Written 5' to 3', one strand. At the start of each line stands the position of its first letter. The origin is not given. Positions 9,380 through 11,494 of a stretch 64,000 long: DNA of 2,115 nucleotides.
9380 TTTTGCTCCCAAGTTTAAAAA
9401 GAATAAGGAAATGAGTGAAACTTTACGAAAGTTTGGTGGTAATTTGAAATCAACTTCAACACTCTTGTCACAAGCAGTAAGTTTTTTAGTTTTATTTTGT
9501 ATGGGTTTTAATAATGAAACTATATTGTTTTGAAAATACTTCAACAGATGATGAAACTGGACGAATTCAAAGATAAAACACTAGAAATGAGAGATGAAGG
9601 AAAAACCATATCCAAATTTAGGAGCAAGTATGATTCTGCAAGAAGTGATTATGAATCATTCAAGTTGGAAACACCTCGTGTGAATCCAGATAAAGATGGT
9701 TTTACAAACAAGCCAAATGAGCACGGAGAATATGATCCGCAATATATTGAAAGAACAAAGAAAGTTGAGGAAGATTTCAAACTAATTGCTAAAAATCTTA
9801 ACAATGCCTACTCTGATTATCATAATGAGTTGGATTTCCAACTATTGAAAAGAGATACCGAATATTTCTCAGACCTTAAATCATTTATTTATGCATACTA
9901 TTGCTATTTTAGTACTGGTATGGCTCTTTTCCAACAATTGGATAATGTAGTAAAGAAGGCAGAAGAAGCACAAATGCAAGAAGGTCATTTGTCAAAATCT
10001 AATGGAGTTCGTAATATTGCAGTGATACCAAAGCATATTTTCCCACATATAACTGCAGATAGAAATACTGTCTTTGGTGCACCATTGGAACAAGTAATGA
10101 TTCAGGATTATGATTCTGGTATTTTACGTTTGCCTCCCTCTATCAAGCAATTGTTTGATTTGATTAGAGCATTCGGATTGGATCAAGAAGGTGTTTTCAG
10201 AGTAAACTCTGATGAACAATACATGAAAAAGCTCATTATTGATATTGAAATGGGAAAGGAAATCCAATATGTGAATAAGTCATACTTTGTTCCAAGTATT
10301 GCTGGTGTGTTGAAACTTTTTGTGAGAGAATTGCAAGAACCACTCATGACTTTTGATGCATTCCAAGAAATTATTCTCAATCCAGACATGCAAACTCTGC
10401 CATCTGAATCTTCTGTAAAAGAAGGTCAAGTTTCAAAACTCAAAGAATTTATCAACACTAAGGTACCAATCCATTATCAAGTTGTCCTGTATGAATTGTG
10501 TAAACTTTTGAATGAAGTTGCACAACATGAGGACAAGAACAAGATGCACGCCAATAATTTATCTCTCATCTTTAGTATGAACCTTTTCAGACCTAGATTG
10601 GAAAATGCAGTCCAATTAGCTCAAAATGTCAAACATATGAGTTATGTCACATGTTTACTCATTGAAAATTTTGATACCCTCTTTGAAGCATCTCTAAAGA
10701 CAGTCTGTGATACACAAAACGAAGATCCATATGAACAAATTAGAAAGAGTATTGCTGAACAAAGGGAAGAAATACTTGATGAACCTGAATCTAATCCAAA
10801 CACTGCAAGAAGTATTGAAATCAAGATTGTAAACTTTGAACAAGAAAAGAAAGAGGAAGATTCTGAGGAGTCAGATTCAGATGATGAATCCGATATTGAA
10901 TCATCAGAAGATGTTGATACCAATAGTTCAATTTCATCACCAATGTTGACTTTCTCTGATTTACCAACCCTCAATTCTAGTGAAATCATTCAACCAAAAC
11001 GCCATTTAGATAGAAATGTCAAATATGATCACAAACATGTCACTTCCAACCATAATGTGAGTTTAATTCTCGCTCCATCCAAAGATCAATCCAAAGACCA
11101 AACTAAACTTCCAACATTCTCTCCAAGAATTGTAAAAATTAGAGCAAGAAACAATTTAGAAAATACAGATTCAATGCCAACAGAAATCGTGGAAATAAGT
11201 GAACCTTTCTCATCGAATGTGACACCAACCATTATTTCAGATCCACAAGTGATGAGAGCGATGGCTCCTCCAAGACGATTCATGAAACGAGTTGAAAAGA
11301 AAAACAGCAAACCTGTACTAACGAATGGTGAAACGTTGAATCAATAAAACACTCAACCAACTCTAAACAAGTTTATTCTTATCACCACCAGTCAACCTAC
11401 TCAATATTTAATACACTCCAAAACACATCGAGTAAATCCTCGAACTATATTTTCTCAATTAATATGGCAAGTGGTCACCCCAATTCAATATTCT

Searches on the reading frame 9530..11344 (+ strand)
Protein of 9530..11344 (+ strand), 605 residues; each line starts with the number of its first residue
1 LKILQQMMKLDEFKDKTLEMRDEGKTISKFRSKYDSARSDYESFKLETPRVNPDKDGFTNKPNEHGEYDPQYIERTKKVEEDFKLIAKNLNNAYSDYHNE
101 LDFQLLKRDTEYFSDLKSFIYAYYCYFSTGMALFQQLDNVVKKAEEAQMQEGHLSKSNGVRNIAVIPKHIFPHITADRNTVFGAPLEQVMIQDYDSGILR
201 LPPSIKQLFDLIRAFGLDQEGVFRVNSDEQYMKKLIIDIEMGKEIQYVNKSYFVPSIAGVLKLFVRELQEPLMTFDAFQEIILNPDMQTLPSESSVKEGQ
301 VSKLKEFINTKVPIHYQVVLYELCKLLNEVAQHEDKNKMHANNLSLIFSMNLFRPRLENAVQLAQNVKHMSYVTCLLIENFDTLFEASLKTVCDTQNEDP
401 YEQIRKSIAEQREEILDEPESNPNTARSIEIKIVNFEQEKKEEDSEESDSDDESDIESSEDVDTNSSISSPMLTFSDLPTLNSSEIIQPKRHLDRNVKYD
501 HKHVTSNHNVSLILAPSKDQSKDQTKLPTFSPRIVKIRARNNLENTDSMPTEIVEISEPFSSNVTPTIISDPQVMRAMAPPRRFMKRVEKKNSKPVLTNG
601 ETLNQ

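Call 8: find_homologous_proteins(query=window:9530-11344:+)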
Query window:9530-11344:+ (605 aa): 9 proteins with E <= 0.001 among 7210 candidates.
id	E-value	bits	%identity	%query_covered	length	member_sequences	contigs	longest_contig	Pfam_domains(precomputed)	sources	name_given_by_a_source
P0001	0.0e+0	1322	100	99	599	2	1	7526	PF00620.33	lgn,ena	-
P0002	1.2e-249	848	66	97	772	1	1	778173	PF00620.33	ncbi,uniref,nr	ncbi:hypothetical protein C9374_013408 [Naegleria lovaniensis]|uniref:Rho-GAP domain-containing prot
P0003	2.7e-241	820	65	97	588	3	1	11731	PF00620.33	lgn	-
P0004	2.5e-211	721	56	99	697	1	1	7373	PF00620.33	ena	-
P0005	2.2e-110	388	56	39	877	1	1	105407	PF00620.33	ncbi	ncbi:hypothetical protein ABK040_014592 [Willaertia magna]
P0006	2.4e-71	259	37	65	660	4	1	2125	PF00620.33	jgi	-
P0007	3.6e-7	47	30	31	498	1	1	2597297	PF00650.26,PF00620.33,PF13716.12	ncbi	ncbi:hypothetical protein ACOMHN_037158 [Nucella lapillus]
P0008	4.1e-7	47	25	34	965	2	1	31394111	PF15410.13,PF00620.33,PF00018.35,PF00397.33,PF00169.36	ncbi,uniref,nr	ncbi:rho GTPase-activating protein 12 [Labeo rohita]|uniref:rho GTPase-activating protein 12 n=1 Tax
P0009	5.8e-6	43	27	25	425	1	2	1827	PF00620.33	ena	-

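Call 9: find_encoding_contigs(protein=P0001, flank=10000, max_places=10)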
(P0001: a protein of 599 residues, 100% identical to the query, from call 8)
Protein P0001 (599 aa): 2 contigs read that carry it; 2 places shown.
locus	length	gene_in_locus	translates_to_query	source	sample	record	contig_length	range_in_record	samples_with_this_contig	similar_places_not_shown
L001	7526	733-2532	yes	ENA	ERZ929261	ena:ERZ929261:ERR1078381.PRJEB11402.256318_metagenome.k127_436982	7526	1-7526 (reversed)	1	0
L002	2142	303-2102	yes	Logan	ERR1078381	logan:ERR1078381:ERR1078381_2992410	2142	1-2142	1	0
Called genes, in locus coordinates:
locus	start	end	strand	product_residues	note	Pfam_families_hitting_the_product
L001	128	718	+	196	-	-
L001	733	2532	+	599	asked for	PF00620:RhoGAP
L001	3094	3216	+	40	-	-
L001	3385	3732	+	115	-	PF00069:Pkinase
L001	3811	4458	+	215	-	PF00069:Pkinase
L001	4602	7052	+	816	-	PF13475:DUF4116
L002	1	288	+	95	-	?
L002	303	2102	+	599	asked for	PF00620:RhoGAP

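Call 30: find_encoding_contigs(protein=P0002, flank=10000, max_places=5)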
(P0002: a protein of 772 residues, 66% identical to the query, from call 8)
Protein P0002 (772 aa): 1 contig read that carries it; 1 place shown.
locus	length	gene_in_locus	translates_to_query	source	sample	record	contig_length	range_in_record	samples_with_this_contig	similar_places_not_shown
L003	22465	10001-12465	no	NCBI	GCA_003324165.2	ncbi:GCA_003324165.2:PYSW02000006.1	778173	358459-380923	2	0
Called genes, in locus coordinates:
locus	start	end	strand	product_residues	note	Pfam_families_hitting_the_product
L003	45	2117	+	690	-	-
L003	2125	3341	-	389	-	PF00615:RGS (weak)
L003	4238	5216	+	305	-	PF00106:adh_short, PF13561:adh_short_C2 (weak)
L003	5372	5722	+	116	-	-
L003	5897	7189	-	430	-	-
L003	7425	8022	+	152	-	-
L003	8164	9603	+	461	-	PF13499:EF-hand_7 (faint), PF17958:EF-hand_13 (faint), PF00036:EF-hand_1 (faint), PF13202:EF-hand_5 (faint), PF13405:EF-hand_6 (faint)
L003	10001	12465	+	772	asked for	PF00620:RhoGAP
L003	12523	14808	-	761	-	PF12799:LRR_4 (faint), PF00560:LRR_1 (faint), PF13516:LRR_6 (faint), PF13855:LRR_8 (weak), PF00782:DSPc, PF22785:Tc-R-P (weak), PF04179:Init_tRNA_PT (faint)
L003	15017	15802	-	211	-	PF01042:Ribonuc_L-PSP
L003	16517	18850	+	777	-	-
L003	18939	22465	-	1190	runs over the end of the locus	PF07703:A2M_BRD, PF00207:A2M, PF17973:bMG10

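Call 35: search_protein_families(library=pfam, proteins=[window:9530-11344:+])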
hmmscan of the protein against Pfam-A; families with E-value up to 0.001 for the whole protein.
window:9530-11344:+ (605 aa): 1 family
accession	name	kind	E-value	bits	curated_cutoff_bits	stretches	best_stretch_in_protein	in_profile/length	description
PF00620.32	RhoGAP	-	2e-30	106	24.5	1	202-355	1-146/148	RhoGAP domain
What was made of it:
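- Checked: Bases 1-146 are the last 47 codons plus stop of a RhoGAP-domain gene (Pfam PF00620, calls 8, 35).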
